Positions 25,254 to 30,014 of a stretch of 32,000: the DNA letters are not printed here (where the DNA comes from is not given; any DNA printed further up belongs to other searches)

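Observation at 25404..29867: Giant tail-anchored protein combining prenyltransferase-like alpha/alpha repeats, ~900 aa of coiled coil and PCI/ESCRT-II-like winged-helix modules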

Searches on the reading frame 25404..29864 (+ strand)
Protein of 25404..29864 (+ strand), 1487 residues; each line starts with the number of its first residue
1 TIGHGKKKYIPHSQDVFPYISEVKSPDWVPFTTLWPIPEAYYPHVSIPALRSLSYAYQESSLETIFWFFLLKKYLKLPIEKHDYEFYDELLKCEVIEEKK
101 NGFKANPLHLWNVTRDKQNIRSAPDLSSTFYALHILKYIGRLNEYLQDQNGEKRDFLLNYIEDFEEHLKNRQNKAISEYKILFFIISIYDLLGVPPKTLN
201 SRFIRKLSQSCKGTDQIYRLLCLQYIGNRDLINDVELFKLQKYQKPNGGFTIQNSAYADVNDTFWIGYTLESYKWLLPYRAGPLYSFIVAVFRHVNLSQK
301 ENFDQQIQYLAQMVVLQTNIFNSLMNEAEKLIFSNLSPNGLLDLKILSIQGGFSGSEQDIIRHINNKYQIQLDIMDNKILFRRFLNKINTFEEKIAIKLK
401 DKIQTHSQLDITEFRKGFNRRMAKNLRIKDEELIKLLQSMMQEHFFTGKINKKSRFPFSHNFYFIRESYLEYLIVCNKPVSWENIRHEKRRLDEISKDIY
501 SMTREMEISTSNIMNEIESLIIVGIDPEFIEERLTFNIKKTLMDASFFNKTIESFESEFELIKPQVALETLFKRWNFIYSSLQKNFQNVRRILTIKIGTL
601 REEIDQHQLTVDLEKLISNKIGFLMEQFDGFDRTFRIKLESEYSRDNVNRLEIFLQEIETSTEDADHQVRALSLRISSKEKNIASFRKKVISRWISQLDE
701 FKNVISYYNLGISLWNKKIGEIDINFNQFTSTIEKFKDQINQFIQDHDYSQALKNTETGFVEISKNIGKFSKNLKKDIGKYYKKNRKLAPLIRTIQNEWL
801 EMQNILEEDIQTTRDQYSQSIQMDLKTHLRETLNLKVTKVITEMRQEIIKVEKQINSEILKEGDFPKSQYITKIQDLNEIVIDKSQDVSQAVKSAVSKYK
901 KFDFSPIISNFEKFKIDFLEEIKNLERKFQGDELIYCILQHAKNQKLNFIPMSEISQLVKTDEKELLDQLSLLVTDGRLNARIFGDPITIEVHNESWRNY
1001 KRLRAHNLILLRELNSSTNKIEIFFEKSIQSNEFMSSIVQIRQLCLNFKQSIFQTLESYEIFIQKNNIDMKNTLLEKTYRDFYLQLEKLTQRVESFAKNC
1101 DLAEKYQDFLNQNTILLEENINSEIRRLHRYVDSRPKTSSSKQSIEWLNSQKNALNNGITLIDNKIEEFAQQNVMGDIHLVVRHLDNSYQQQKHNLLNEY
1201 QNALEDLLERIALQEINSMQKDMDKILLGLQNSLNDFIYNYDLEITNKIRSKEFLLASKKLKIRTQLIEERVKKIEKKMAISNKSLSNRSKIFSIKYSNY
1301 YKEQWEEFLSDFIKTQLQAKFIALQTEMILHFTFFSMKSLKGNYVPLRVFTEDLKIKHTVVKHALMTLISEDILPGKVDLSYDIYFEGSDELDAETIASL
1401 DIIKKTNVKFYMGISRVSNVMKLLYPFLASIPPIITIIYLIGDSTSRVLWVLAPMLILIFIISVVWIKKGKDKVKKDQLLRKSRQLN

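Call 7: search_protein_families(library=pfam, proteins=[window:25404-29864:+], max_evalue=1)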
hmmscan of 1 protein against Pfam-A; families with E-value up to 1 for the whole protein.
window:25404-29864:+ (1487 aa): 2 families
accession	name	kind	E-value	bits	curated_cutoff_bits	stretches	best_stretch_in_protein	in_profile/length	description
PF01399.33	PCI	-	0.00018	22.1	22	1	946-983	36-73/84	PCI domain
PF23630.1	Death_TNFRSF11B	-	0.047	14.4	27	1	194-230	30-66/72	Tumor Necrosis Factor Receptor Superfamily Member 11B death domain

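Call 8: find_homologous_proteins(query=window:25404-29864:+, max_evalue=0.001)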
Query window:25404-29864:+ (1487 aa): 9 proteins with E <= 0.001 among 6654 candidates.
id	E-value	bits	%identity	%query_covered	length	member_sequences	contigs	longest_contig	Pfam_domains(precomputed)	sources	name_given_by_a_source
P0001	0.0e+0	2893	100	90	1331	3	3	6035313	-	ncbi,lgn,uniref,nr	ncbi:hypothetical protein NEF87_004770 [Candidatus Lokiarchaeum ossiferum]|uniref:Uncharacterized pr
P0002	0.0e+0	2836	88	98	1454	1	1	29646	PF01399.34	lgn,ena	-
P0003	0.0e+0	2241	71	95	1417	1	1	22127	-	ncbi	-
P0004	0.0e+0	1090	39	98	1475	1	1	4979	-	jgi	jgi:hypothetical protein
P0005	4.7e-282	957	35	99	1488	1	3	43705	PF01399.34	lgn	-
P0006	1.8e-277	942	36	98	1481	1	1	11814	PF01399.34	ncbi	ncbi:MAG: hypothetical protein ACTSYI_03595 [Promethearchaeota archaeon]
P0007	9.8e-96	340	27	98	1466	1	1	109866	PF00432.28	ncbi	ncbi:MAG: hypothetical protein ACFFB0_07050 [Promethearchaeota archaeon]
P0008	6.6e-87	311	25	95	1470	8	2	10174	-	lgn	-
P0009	1.1e-79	287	24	98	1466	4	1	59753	PF00432.28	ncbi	ncbi:MAG: prenyltransferase/squalene oxidase repeat-containing protein [Promethearchaeota archaeon]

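Call 12: find_homologous_proteins(query=A1, max_evalue=0.001)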
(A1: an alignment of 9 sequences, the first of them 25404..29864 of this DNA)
Query A1 (9 sequences) (1487 aa, profile of the alignment): 11 proteins with E <= 0.001 among 7022 candidates.
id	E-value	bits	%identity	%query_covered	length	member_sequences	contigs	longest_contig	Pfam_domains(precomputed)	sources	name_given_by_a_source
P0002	0.0e+0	2140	88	98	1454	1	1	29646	PF01399.34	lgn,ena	-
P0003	0.0e+0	2073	71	95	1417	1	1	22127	-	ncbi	-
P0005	0.0e+0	2015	35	99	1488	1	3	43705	PF01399.34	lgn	-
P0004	0.0e+0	2000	39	98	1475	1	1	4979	-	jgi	jgi:hypothetical protein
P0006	0.0e+0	1979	36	98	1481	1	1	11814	PF01399.34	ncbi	ncbi:MAG: hypothetical protein ACTSYI_03595 [Promethearchaeota archaeon]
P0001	0.0e+0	1961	100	90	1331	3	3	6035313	-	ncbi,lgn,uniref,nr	ncbi:hypothetical protein NEF87_004770 [Candidatus Lokiarchaeum ossiferum]|uniref:Uncharacterized pr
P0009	0.0e+0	1933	24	98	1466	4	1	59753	PF00432.28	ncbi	ncbi:MAG: prenyltransferase/squalene oxidase repeat-containing protein [Promethearchaeota archaeon]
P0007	0.0e+0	1918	27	98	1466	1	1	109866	PF00432.28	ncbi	ncbi:MAG: hypothetical protein ACFFB0_07050 [Promethearchaeota archaeon]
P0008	0.0e+0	1842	25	95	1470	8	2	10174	-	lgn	-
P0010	2.4e-295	1001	39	51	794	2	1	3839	-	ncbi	ncbi:MAG: hypothetical protein E4G98_01975, partial [Promethearchaeota archaeon]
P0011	2.4e-33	133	23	39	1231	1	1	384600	PF00432.28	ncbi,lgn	-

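Call 13: search_protein_families(library=pfam, alignment_id=A1, max_evalue=0.1)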
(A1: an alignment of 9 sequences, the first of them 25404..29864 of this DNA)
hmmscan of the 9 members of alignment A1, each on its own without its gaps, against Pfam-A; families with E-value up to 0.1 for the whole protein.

A. member 1, window:25404-29864:+ (1487 aa): 2 families
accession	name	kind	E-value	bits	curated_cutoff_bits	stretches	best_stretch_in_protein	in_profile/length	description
PF01399.33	PCI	-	0.00018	22.1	22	0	946-983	36-73/84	PCI domain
PF23630.1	Death_TNFRSF11B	-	0.047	14.4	27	0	194-230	30-66/72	Tumor Necrosis Factor Receptor Superfamily Member 11B death domain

B. families by the number of members that match (of 9 scanned): 6 families
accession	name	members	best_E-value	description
PF01399.33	PCI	8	1e-08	PCI domain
PF00432.27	Prenyltrans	4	9.7e-08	Prenyltransferase alpha-alpha toroid domain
PF12010.13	DUF3502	1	0.0086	Domain of unknown function (DUF3502)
PF14966.11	DNA_repr_REX1B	1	0.021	DNA repair REX1-B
PF23630.1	Death_TNFRSF11B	1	0.047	Tumor Necrosis Factor Receptor Superfamily Member 11B death domain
PF21476.4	PF0610-like_N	1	0.048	PF0610-like, N-terminal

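Call 16: find_encoding_contigs(protein=P0002, flank=10000, max_places=2)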
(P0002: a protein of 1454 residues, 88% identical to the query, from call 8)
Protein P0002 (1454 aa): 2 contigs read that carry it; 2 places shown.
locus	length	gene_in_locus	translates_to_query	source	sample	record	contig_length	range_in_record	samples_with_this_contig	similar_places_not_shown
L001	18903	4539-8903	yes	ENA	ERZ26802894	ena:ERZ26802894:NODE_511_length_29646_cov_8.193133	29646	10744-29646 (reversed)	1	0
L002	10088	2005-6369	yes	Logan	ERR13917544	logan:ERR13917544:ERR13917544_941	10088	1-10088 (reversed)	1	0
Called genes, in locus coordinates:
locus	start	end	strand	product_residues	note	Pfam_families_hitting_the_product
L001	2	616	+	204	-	?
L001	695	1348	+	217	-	PF04157:EAP30 (weak)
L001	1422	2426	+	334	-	PF00892:EamA, PF06800:Sugar_transport (faint), PF00892:EamA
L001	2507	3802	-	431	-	PF01472:PUA (weak), PF01189:Methyltr_RsmB-F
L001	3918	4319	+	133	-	PF00571:CBS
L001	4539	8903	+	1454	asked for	PF01399:PCI (faint)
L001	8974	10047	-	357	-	PF00072:Response_reg, PF12840:HTH_20 (faint), PF25212:HVO_A0114 (faint), PF01022:HTH_5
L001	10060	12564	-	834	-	PF08447:PAS_3, PF13426:PAS_9, PF00989:PAS, PF13426:PAS_9, PF08447:PAS_3, PF00989:PAS, PF08447:PAS_3, PF08448:PAS_4, +8 more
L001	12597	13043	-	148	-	PF00072:Response_reg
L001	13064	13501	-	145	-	-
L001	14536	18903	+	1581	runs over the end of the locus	-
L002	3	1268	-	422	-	?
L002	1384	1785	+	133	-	PF00571:CBS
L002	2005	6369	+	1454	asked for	PF01399:PCI (faint)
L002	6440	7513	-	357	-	PF00072:Response_reg, PF12840:HTH_20 (faint), PF25212:HVO_A0114 (faint), PF01022:HTH_5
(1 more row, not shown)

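Call 19: find_encoding_contigs(protein=P0003, flank=10000, max_places=2)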
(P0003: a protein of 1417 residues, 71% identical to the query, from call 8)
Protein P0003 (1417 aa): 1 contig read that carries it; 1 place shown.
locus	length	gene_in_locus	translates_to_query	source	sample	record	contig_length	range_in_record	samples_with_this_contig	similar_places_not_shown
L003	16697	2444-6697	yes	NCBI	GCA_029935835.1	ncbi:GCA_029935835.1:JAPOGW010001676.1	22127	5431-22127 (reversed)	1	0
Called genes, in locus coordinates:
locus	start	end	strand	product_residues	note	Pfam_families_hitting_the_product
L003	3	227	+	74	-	?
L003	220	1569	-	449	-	PF01472:PUA (weak), PF01189:Methyltr_RsmB-F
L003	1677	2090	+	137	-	PF00571:CBS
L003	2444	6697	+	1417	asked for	-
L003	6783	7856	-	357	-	PF00072:Response_reg, PF01022:HTH_5, PF12840:HTH_20 (faint), PF25212:HVO_A0114 (faint), PF25213:HVO_A0261_N (faint), PF01978:TrmB (faint), PF01022:HTH_5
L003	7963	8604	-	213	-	PF03006:HlyIII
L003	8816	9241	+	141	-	PF00072:Response_reg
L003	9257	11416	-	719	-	PF04851:ResIII, PF00270:DEAD, PF22590:Cas3-like_C_2 (faint), PF00271:Helicase_C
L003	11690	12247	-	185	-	PF14196:ATC_hydrolase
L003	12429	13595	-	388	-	PF00890:FAD_binding_2 (faint), PF01134:GIDA (faint), PF01266:DAO, PF01494:FAD_binding_3 (faint), PF03486:HI0933_like (faint), PF07992:Pyr_redox_2 (faint), PF12831:FAD_oxidored (faint), PF13738:Pyr_redox_3 (faint)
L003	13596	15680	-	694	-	PF13510:Fer2_4, PF01946:Thi4 (weak), PF01494:FAD_binding_3, PF07992:Pyr_redox_2, PF12831:FAD_oxidored (weak), PF13450:NAD_binding_8 (weak), PF12838:Fer4_7 (weak), PF04324:Fer2_BFD, +4 more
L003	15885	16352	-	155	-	-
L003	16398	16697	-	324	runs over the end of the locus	-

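Call 59: search_protein_families(library=pfam, proteins=[P0011], max_evalue=0.01)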
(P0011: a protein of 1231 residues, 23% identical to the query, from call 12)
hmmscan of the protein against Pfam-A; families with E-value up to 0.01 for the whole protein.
P0011 (1231 aa): 4 families
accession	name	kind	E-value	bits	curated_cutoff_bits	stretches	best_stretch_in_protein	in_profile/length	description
PF00432.27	Prenyltrans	-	7e-10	39.2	26.5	1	3-86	46-130/304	Prenyltransferase alpha-alpha toroid domain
PF01399.33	PCI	-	0.00085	19.9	22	1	300-357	18-74/84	PCI domain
PF02082.26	Rrf2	-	0.003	18.1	30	0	854-895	9-50/132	Iron-dependent Transcriptional regulator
PF11242.13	DUF2774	-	0.0053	17.4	29.2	0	555-609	8-63/63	Protein of unknown function (DUF2774)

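Call 67: find_encoding_contigs(protein=P0007, flank=8000, max_places=1)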
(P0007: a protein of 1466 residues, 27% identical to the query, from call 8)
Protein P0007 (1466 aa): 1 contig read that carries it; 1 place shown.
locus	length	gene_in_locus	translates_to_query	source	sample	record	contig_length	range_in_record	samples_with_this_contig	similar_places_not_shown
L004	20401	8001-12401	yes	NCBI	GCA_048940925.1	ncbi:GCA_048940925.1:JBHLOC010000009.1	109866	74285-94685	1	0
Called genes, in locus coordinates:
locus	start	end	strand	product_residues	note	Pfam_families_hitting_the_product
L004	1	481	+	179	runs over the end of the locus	-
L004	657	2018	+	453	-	PF06119:NIDO (weak), PF10342:Kre9_KNH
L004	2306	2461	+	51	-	-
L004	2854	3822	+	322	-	-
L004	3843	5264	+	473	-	PF13183:Fer4_8 (weak), PF13534:Fer4_17 (faint), PF02754:CCG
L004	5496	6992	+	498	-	PF01650:Peptidase_C13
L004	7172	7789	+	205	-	-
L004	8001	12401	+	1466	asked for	PF00432:Prenyltrans (faint)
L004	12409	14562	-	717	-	PF00270:DEAD, PF04851:ResIII, PF21210:RNA_helicase_helical (faint), PF00271:Helicase_C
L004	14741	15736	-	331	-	PF00753:Lactamase_B, PF19583:ODP (faint)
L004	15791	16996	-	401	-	PF04015:DUF362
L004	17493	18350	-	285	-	PF04909:Amidohydro_2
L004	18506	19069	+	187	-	PF00149:Metallophos, PF12850:Metallophos_2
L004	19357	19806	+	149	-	-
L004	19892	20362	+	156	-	-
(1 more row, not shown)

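Call 68: find_encoding_contigs(protein=P0005, flank=8000, max_places=1)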
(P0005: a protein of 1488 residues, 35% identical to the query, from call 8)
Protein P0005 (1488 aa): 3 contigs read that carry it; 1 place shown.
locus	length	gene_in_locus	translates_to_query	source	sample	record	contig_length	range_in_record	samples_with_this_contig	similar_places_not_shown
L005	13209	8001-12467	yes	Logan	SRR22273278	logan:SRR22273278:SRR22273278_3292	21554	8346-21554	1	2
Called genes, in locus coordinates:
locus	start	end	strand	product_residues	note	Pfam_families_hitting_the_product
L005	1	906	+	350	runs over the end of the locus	PF02779:Transket_pyr, PF02780:Transketolase_C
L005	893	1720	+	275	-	PF00793:DAHP_synth_1, PF03102:NeuB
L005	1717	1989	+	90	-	PF01817:CM_2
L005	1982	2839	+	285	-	PF02153:PDH_N, PF20463:PDH_C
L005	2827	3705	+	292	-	PF00800:PDT, PF01842:ACT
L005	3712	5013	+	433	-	PF00275:EPSP_synthase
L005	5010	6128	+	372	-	PF13685:Fe-ADH_2, PF01761:DHQ_synthase, PF24621:DHQS_C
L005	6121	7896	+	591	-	PF01487:DHquinase_I, PF01264:Chorismate_synt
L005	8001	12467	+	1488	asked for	PF01399:PCI (faint)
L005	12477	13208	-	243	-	?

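Call 69: find_encoding_contigs(protein=P0009, flank=8000, max_places=1)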
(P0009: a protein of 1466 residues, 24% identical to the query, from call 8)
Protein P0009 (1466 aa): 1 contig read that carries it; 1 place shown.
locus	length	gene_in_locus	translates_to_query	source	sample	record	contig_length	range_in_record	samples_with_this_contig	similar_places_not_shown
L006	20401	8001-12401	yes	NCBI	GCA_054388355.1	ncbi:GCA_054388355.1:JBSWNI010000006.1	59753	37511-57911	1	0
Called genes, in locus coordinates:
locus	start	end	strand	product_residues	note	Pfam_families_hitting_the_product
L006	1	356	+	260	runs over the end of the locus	PF10609:ParA (weak), PF13614:AAA_31, PF00142:Fer4_NifH, PF01656:CbiA, PF02374:ArsA_ATPase (weak)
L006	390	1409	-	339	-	PF04055:Radical_SAM, PF13186:SPASM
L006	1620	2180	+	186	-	-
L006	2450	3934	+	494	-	PF01565:FAD_binding_4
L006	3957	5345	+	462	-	PF13183:Fer4_8 (weak), PF02754:CCG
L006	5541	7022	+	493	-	PF01650:Peptidase_C13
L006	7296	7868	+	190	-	-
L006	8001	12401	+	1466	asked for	PF00432:Prenyltrans (faint)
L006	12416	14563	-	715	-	PF00270:DEAD, PF04851:ResIII, PF00271:Helicase_C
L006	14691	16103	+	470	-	PF07690:MFS_1, PF13347:MFS_2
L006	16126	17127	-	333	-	PF00753:Lactamase_B, PF19583:ODP (faint)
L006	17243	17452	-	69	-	PF00808:CBFD_NFYB_HMF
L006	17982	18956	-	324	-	-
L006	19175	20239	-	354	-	-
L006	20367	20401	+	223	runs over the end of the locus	PF22167:PH0730-like_N (weak), PF14544:DUF4443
